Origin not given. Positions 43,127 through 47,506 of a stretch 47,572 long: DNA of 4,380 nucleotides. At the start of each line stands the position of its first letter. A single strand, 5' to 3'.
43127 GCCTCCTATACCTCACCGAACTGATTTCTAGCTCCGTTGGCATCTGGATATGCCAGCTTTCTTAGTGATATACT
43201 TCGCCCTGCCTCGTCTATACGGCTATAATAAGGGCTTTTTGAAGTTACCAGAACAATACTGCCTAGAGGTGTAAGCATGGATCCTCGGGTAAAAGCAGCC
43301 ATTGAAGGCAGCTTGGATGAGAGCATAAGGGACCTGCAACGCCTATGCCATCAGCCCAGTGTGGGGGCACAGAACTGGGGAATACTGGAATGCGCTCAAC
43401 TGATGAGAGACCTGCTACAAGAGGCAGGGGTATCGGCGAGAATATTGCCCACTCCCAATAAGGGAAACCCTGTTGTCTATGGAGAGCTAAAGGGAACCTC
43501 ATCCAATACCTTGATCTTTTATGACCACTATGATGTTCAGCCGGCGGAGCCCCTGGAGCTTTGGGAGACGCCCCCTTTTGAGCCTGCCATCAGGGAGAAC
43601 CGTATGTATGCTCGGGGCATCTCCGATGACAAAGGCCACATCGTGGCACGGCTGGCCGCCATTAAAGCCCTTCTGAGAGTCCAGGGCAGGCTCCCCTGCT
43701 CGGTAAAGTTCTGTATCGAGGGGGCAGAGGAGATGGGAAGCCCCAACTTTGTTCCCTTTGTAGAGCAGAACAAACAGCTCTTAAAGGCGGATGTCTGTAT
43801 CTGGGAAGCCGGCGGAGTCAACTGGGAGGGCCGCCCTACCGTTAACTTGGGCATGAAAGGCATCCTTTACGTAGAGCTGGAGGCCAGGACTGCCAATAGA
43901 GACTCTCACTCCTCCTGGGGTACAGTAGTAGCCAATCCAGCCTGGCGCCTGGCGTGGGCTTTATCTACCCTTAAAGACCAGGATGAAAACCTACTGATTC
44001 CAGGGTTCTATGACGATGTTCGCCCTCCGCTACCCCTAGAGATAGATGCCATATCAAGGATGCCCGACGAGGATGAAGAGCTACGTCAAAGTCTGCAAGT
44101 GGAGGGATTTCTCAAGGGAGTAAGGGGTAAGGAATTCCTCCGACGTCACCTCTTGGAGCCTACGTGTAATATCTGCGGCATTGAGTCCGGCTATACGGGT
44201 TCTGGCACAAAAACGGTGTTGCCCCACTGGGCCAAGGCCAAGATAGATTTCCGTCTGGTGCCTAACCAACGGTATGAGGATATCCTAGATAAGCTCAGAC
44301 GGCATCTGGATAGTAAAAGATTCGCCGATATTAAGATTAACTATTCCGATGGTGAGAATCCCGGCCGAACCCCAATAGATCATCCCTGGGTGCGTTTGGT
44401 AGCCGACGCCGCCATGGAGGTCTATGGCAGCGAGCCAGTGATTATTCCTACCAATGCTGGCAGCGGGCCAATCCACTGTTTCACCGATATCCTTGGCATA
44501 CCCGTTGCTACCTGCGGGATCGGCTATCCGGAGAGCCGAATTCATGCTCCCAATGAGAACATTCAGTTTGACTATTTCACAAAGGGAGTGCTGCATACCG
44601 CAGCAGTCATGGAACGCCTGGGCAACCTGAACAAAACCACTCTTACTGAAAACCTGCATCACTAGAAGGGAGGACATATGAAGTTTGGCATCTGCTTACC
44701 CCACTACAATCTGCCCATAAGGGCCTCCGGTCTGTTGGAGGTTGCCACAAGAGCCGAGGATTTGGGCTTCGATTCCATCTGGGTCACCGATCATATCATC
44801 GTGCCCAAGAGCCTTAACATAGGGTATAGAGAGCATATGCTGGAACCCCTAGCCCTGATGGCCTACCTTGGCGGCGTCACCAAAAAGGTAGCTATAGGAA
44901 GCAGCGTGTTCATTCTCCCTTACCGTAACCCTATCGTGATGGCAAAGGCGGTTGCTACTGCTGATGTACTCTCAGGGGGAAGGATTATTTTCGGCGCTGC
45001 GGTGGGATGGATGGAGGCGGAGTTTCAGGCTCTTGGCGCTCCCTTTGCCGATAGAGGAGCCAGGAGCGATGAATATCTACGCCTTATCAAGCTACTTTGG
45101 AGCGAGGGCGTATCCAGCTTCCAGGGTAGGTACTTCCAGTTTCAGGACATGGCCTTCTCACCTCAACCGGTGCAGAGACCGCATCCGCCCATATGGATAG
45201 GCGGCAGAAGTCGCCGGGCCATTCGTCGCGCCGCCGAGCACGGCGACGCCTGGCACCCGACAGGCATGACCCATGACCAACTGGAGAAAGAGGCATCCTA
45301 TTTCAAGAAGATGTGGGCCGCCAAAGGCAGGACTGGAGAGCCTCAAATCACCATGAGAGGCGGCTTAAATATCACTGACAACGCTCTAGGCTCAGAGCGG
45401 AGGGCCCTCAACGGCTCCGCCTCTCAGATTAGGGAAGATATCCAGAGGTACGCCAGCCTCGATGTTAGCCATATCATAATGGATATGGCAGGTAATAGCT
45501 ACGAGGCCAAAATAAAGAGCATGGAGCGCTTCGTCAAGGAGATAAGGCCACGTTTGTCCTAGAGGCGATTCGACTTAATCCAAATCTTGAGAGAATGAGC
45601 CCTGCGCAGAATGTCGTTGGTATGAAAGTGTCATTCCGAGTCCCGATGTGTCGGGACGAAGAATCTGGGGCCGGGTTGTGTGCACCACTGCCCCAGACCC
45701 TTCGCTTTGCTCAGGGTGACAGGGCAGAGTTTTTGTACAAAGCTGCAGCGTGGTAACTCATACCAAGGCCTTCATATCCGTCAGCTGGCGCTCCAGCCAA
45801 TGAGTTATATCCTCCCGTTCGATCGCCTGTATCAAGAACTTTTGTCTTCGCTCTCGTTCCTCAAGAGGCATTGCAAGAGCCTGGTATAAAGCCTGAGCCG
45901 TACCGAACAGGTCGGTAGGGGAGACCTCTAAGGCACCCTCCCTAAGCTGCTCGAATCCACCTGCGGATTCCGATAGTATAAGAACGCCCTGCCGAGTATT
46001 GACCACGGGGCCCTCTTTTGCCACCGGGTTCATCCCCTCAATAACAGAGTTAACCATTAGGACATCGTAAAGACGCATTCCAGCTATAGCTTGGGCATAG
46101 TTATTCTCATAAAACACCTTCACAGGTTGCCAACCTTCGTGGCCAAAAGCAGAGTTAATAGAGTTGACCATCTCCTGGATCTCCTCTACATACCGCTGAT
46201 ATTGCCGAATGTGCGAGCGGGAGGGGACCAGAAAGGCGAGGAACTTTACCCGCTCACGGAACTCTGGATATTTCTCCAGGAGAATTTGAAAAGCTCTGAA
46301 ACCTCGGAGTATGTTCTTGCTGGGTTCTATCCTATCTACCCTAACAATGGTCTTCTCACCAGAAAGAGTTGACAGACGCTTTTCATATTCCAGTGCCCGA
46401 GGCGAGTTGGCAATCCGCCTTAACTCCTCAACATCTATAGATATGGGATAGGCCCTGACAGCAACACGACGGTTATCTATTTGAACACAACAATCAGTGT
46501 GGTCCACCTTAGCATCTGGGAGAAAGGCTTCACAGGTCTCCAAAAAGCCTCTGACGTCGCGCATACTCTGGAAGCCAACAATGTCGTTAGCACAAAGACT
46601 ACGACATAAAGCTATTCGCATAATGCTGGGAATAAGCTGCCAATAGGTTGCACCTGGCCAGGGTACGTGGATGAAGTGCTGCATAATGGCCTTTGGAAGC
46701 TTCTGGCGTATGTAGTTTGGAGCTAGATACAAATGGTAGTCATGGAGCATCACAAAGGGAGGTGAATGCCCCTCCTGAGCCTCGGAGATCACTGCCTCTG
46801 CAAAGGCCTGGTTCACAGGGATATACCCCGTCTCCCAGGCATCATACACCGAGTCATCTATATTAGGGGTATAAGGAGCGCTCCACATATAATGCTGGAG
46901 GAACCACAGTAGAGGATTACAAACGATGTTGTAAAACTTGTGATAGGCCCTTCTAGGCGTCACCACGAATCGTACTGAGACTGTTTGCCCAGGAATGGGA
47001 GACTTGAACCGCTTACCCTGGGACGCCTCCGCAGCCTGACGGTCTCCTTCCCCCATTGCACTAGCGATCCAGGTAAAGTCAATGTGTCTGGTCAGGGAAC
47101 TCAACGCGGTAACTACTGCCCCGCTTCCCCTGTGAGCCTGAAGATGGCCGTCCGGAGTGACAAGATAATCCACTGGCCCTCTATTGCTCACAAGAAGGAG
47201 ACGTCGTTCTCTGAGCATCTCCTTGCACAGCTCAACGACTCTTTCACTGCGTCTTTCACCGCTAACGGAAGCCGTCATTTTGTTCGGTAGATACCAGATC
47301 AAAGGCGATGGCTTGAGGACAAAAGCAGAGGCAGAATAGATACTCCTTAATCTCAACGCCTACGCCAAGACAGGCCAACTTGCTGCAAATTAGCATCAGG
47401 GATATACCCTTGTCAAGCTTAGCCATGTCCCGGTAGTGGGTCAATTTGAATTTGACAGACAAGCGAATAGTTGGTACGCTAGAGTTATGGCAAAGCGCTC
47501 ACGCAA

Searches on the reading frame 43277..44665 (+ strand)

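Call 9: search_protein_families(library=pfam, proteins=[window:43277-44665:+], max_evalue=0.001)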
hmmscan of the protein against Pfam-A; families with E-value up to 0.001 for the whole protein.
window:43277-44665:+ (462 aa): 2 families
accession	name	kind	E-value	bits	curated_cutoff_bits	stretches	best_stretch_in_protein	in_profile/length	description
PF01546.33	Peptidase_M20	-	1.5e-32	113.6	24.6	1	81-446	2-205/206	Peptidase family M20/M25/M40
PF07687.19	M20_dimer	-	4.3e-14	52.8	21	1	192-347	2-102/107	Peptidase dimerisation domain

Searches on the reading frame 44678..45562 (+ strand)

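Call 9: search_protein_families(library=pfam, proteins=[window:44678-45562:+], max_evalue=0.001)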
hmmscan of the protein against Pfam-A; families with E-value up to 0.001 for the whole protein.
window:44678-45562:+ (294 aa): 1 family
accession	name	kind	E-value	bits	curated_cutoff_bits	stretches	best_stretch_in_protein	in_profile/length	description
PF00296.26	Bac_luciferase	-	4.1e-59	200.9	27.9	1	1-236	1-234/314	Luciferase-like monooxygenase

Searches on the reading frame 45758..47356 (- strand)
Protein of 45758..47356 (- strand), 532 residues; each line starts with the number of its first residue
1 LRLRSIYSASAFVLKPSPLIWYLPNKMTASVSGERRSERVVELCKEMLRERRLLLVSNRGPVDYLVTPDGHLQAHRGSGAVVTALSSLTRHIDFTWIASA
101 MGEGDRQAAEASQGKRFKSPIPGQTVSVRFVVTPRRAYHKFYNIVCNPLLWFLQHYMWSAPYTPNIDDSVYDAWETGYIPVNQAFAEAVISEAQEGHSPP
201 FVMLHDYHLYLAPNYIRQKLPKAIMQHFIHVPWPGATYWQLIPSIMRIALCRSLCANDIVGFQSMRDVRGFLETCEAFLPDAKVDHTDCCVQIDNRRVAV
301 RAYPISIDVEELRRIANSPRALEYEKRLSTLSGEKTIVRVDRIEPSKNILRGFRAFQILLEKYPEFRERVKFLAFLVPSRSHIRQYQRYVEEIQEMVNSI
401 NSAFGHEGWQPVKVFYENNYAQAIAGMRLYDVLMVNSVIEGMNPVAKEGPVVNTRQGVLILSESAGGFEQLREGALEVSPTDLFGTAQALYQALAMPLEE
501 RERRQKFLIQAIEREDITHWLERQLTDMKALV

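Call 9: search_protein_families(library=pfam, proteins=[window:45758-47356:-], max_evalue=0.001)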
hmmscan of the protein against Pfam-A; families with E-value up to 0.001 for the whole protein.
window:45758-47356:- (532 aa): 1 family
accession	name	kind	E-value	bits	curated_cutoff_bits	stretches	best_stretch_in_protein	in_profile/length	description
PF00982.27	Glyco_transf_20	-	3.5e-110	369.4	32.5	1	52-529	2-472/473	Glycosyltransferase family 20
